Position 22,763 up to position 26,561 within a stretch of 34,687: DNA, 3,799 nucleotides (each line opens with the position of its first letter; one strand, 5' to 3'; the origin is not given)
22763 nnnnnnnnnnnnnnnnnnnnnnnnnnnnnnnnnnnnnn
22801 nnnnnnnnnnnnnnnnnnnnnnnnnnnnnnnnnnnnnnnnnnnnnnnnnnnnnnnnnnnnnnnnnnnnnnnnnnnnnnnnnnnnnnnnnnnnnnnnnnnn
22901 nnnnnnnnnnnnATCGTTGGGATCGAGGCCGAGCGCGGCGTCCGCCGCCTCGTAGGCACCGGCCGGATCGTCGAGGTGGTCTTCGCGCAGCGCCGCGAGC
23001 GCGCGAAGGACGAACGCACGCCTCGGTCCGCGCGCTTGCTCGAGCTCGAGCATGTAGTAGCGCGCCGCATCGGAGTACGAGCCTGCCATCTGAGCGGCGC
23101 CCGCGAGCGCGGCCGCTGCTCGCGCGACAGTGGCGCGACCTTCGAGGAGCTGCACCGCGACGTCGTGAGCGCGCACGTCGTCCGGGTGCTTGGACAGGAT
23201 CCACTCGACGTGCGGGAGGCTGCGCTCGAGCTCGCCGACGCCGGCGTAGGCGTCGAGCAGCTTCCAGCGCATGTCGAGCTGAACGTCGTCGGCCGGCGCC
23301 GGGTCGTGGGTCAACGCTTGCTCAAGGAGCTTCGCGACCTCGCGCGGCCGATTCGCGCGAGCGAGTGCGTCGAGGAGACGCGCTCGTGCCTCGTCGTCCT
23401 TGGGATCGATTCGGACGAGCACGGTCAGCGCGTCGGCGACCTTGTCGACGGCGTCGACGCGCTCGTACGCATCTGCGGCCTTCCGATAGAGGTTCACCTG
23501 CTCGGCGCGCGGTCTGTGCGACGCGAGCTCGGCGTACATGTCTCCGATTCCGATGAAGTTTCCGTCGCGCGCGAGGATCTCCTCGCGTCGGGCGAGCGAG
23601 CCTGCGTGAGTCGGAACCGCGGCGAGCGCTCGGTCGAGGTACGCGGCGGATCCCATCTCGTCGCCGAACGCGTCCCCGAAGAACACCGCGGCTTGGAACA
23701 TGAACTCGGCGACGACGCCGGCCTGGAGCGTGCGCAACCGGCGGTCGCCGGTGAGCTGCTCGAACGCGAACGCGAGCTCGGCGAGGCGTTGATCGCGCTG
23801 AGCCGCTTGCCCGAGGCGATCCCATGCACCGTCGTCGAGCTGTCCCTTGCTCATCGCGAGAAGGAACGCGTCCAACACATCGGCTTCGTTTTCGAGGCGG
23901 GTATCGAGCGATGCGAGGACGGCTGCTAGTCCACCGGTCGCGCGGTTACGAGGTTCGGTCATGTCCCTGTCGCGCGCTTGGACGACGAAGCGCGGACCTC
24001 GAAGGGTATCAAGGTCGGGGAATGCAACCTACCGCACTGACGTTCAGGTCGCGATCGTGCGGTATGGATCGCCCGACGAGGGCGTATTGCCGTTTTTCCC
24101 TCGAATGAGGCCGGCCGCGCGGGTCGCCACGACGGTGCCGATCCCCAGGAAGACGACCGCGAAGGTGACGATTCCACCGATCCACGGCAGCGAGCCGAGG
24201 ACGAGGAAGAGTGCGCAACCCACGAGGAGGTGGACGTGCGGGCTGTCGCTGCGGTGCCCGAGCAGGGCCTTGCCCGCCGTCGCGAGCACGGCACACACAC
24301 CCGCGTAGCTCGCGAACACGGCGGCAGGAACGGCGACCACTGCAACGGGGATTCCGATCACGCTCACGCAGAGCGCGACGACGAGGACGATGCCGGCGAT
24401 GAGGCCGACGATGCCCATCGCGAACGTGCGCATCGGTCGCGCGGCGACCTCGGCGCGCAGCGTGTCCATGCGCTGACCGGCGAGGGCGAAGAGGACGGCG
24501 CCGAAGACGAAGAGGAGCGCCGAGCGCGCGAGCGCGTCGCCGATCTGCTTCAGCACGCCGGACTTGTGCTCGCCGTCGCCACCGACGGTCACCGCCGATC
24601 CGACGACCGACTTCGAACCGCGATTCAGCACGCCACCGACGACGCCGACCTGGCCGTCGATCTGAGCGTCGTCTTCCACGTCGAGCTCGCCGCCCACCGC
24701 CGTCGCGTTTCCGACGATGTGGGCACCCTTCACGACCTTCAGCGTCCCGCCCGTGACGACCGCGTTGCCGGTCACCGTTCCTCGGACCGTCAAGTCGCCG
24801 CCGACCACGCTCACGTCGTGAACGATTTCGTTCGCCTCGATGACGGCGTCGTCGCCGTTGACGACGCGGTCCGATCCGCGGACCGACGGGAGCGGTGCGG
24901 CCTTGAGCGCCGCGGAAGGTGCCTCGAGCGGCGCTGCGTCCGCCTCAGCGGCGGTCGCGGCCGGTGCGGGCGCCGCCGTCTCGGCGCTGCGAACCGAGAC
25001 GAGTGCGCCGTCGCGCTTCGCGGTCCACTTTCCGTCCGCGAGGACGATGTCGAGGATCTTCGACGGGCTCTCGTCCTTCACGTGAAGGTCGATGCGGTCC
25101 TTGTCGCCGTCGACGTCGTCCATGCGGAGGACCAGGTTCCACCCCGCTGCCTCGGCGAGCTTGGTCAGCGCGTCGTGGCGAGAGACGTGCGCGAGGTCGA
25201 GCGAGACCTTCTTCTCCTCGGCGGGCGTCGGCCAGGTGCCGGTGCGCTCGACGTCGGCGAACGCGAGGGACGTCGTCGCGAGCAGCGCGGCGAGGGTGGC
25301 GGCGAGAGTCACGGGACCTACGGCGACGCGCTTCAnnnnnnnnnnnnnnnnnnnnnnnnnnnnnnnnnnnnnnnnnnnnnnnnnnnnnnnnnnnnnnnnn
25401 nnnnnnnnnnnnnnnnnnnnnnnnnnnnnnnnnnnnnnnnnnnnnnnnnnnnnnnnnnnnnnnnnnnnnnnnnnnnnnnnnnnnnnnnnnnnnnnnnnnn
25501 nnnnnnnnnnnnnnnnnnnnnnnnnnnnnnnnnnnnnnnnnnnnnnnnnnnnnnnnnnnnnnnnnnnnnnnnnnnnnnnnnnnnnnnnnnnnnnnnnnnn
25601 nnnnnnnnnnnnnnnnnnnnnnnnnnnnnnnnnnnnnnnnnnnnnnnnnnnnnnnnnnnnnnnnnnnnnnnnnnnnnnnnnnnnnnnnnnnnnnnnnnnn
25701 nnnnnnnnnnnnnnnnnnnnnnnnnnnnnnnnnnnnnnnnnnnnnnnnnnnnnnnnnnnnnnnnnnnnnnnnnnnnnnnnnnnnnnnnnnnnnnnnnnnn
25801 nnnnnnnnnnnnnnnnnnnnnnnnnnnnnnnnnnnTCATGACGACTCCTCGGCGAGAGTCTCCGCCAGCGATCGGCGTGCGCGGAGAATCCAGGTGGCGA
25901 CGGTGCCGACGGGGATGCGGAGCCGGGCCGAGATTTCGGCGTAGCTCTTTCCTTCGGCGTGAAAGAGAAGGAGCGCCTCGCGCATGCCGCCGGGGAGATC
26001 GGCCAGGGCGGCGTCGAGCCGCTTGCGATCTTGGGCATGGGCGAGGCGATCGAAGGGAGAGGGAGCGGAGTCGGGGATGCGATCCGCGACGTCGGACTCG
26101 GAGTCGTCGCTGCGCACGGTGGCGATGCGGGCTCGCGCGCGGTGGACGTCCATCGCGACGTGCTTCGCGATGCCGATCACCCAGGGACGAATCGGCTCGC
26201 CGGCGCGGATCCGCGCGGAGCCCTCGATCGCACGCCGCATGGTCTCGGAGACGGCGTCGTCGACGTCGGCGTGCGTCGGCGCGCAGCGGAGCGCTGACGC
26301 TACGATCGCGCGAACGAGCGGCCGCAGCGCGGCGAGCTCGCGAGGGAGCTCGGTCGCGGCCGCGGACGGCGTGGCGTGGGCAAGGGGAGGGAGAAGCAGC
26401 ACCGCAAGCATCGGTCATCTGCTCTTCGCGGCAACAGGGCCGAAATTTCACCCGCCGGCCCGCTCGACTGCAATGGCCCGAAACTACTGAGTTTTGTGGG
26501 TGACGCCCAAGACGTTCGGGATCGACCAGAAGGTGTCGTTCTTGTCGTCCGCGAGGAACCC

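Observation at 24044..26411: Translationally coupled ECF sigma / ZAS anti-sigma / STN + beta-helix membrane protein module directly upstream of the giant gene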

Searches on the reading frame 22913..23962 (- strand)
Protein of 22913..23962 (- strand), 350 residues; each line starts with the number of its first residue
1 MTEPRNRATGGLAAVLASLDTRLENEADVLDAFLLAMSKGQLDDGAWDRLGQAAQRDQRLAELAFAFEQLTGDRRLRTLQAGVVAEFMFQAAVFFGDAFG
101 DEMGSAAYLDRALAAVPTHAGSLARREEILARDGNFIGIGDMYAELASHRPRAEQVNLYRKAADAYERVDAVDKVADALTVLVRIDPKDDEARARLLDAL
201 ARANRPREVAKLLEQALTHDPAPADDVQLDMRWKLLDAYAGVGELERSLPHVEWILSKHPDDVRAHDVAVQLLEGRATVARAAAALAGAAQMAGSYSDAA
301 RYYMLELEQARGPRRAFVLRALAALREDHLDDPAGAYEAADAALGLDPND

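Call 29: find_related_loci(query=A3, collection=metagenome_contigs, flank=6000)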
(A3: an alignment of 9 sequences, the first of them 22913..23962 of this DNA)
Query A3 (350 aa) in metagenome_contigs; peptide patterns used: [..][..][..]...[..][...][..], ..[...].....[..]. (x = any residue, [..] = any of these).
138 stretches matched a pattern; 88 encode a relative of the query (tblastn E <= 1e-3); the best 80 are kept; 80 distinct loci.
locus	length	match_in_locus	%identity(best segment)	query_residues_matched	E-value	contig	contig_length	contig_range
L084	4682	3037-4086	68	1-350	1e-129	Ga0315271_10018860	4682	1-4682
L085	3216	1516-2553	60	5-350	2e-129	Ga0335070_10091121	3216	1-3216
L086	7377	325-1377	60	1-350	5e-115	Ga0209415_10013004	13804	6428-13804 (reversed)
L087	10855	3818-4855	59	5-350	3e-115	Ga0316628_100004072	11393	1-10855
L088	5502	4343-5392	55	1-350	2e-114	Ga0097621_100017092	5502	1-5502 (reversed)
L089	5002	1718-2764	59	1-350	4e-113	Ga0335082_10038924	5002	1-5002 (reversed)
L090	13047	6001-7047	55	1-350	2e-111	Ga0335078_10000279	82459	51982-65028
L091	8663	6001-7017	51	1-341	5e-98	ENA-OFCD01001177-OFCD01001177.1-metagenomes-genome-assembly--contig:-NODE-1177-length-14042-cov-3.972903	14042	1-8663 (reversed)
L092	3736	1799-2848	45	3-350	1e-78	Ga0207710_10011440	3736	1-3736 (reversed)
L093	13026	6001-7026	43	2-350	8e-78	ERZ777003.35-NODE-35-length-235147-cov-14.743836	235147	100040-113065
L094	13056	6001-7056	43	1-350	8e-77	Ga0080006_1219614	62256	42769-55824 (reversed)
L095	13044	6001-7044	41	2-347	3e-77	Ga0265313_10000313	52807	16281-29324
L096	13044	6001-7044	41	2-347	4e-77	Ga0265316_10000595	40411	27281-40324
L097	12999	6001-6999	45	16-350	4e-76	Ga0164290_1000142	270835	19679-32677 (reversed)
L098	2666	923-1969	42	4-350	1e-77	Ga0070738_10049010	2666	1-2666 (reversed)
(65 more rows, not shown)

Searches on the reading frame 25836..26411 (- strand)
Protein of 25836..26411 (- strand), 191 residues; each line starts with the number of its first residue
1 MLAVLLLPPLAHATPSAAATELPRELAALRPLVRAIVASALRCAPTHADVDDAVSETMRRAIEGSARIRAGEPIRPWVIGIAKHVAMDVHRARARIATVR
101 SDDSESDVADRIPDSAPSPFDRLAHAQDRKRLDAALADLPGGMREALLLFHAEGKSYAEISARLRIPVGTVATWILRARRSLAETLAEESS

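Call 3: search_protein_families(library=pfam, proteins=[window:25836-26411:-], max_evalue=0.1)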
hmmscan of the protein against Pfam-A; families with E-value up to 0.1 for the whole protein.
window:25836-26411:- (191 aa): 10 families
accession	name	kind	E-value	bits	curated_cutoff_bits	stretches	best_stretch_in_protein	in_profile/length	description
PF08281.18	Sigma70_r4_2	-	2.9e-14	52.9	25.7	1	130-182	2-54/54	Sigma-70, region 4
PF04542.20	Sigma70_r2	-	2.2e-07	31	24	1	32-95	5-70/71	Sigma-70 region 2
PF13384.12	HTH_23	-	5.1e-05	23.4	24.6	1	147-177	10-40/50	Homeodomain-like domain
PF04545.22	Sigma70_r4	-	5.2e-05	23.1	24.1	1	135-182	1-48/50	Sigma-70, region 4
PF25787.1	HTH_SB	-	9.7e-05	22.5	43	1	143-176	11-44/53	Sleeping Beauty transposase HTH domain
PF13518.12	HTH_28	-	0.00015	22.2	25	1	144-175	2-33/52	Helix-turn-helix domain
PF05331.17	DUF742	-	0.0098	16.2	27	1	144-172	46-73/114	Protein of unknown function (DUF742)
PF13936.12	HTH_38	-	0.036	14.2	27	1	144-173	10-39/44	Helix-turn-helix domain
PF13581.12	HATPase_c_2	-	0.066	13.7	27.4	0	22-131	4-90/127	Histidine kinase-like ATPase domain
PF13551.12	HTH_29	-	0.074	13.6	28.1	0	148-179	5-37/64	Winged helix-turn helix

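Call 4: search_protein_families(library=ncbifam, proteins=[window:25836-26411:-], max_evalue=0.1)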
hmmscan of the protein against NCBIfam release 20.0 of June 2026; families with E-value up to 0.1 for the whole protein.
window:25836-26411:- (191 aa): 86 families (the best 25 are shown)
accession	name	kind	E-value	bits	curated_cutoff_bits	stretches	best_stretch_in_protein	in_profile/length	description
TIGR02937.1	sigma70-ECF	superfamily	5.1e-20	71.7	42.9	1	28-185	9-164/165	sigma-70 family RNA polymerase sigma factor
NF009185.0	PRK12533.1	equivalog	8.9e-19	68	248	1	46-189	52-196/231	RNA polymerase sigma factor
NF009164.0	PRK12511.1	equivalog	1.4e-16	60.5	185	1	25-184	13-157/182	RNA polymerase sigma factor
NF009166.1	PRK12513.1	equivalog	3.4e-16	59.5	206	1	41-190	40-190/193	RNA polymerase sigma factor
NF007227.0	PRK09645.1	subfamily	5e-16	59.1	202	1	34-189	24-173/177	sigma-70 family RNA polymerase sigma factor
NF058625.1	sigma_PG0214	equivalog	2.2e-15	56.8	130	1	31-189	12-164/170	GFO_1088 family ECF-type sigma factor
NF009176.0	PRK12524.1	equivalog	3.9e-15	56.2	264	1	17-188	26-186/196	RNA polymerase sigma factor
TIGR02989.1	Sig-70_gvs1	subfamily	7.3e-15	55.2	124.55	1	27-184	8-156/158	RNA polymerase sigma-70 factor, Rhodopirellula/Verrucomicrobium family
NF007229.0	PRK09647.1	equivalog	9.2e-15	54.6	265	1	40-190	61-206/220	RNA polymerase sigma factor SigE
NF009167.0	PRK12514.1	equivalog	2.9e-14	53.3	265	1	41-186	38-178/180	RNA polymerase sigma factor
NF004113.0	PRK05602.1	equivalog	1.6e-13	50.8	208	1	33-189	55-204/211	RNA polymerase sigma factor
TIGR02947.1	SigH_actino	hypoth_equivalog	2.1e-13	50.4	251.55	1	32-188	20-181/193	RNA polymerase sigma-70 factor, TIGR02947 family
NF009189.0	PRK12537.1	equivalog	3.9e-13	49.3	261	1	40-186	40-181/182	RNA polymerase sigma factor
TIGR02983.1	SigE-fam_strep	subfamily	4.4e-13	49.4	141.55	1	34-189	17-161/162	SigE family RNA polymerase sigma factor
TIGR02939.1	RpoE_Sigma70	equivalog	1.1e-12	48.3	236.15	1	40-187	37-187/190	RNA polymerase sigma factor RpoE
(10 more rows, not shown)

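Call 25: search_solved_structures(query=window:25839-26411:-, max_evalue=0.001)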
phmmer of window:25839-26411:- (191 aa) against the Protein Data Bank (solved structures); distinct sequences matched with E-value up to 0.001: 16.
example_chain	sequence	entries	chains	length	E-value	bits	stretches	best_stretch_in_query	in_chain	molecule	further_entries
6jcy_F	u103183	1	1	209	1e-15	61.5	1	30-188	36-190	ECF RNA polymerase sigma factor SigH,ECF RNA polymerase sigma factor SigE,ECF RNA polymera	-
9m9d_F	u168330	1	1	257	3e-13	53.4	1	36-188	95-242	ECF RNA polymerase sigma factor SigE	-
9m9e_F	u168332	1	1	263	3.2e-13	53.4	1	36-188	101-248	ECF RNA polymerase sigma factor SigE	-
9m98_F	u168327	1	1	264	3.3e-13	53.3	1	36-188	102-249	ECF RNA polymerase sigma factor SigE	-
5zx2_F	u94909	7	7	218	2e-09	41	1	30-188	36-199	ECF RNA polymerase sigma factor SigH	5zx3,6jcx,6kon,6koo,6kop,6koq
6in7_B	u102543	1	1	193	5.9e-08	36.2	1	44-186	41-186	RNA polymerase sigma-H factor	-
8z6g_B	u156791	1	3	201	6.5e-08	36.1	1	44-186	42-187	RNA polymerase sigma factor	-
1or7_A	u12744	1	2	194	2.4e-07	34.2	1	41-182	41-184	RNA polymerase sigma-E factor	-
4cxf_A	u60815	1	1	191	2.6e-07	34.1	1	40-187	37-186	RNA POLYMERASE SIGMA FACTOR CNRH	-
5uxx_A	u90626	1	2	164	2.9e-07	34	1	23-186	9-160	RNA polymerase sigma factor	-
6jbq_F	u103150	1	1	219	3.5e-07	33.7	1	41-182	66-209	ECF RNA polymerase sigma-E factor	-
6dv9_F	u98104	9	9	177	5.8e-07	33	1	33-188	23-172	ECF RNA polymerase sigma factor SigL | RNA polymerase sigma factor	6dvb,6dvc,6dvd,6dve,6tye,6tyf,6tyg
2o8x_A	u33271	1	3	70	2e-05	28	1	130-183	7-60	Probable RNA polymerase sigma-C factor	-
2h27_A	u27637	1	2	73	5.9e-05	26.5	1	134-182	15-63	RNA polymerase Sigma E factor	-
9isn_F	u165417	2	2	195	0.00011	25.6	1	49-179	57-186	ECF sigma factor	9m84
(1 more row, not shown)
